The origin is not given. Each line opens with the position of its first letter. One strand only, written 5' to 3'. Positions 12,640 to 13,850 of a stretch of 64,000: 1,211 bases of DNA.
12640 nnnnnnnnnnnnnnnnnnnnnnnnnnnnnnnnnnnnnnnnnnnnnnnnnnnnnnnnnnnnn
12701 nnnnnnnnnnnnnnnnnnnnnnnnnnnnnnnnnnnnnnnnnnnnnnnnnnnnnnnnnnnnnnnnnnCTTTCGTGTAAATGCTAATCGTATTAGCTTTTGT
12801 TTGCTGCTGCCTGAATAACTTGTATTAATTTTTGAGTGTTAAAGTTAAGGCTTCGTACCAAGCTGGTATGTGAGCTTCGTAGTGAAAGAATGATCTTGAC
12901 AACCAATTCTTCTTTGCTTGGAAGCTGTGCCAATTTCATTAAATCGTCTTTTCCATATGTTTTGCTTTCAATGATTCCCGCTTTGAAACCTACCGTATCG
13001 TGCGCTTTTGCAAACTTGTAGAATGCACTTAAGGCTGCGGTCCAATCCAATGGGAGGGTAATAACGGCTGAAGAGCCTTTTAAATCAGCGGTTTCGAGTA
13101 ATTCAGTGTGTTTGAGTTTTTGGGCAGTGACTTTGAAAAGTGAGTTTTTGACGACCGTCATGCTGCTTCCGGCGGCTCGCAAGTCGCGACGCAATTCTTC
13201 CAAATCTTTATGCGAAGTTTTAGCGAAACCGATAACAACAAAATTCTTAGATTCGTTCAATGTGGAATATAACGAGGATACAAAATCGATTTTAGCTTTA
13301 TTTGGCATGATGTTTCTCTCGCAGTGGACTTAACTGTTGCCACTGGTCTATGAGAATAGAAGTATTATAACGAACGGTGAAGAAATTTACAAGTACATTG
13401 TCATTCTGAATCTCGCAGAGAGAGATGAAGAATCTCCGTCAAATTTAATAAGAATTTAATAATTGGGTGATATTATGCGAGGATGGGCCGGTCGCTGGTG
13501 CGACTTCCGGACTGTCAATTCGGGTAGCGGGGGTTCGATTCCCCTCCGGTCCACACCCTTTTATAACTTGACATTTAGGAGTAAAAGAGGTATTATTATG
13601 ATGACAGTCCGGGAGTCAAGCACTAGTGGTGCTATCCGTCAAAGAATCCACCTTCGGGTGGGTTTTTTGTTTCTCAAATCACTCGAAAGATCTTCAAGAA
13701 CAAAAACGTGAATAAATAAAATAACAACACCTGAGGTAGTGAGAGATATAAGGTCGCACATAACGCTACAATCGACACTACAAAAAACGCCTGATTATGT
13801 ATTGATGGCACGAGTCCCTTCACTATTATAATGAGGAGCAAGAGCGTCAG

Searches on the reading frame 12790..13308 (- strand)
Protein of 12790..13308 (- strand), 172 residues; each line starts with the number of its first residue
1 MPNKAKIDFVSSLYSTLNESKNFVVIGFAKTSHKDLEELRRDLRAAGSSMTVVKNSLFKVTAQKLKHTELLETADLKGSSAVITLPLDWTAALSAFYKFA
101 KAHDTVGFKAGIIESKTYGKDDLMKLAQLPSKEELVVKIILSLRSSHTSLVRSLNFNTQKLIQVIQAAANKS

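Call 54: search_protein_families(library=pfam, proteins=[window:12790-13308:-])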
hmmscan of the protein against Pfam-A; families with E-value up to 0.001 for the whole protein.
window:12790-13308:- (172 aa): 1 family
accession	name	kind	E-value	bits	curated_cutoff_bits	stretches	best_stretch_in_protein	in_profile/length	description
PF00466.25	Ribosomal_L10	-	4.4e-15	56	22.8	1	2-101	2-100/100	Ribosomal protein L10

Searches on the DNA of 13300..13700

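Call 57: search_rna_families(source=window, start=13300, end=13700, threshold=evalue, max_evalue=1)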
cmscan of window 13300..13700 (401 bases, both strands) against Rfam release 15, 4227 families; matches with E-value up to 1: 4.
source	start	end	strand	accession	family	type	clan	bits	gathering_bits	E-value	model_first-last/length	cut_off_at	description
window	13485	13553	+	RF00005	tRNA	Gene; tRNA;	CL00001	36.4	29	3.5e-06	1-71/71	no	tRNA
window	13487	13558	+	RF00233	Tymo_tRNA-like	Cis-reg;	-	24.4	40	0.0043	1-84/84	no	Tymovirus/Pomovirus/Furovirus tRNA-like 3' UTR element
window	13485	13554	-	RF04354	Plastid-ycf2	Cis-reg;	-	20.9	65.7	0.071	1-75/75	no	Plastid-ycf2 5UTR RNA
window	13563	13670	+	RF00106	RNAI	Gene; antisense;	-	20.2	47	0.16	1-102/102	no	RNAI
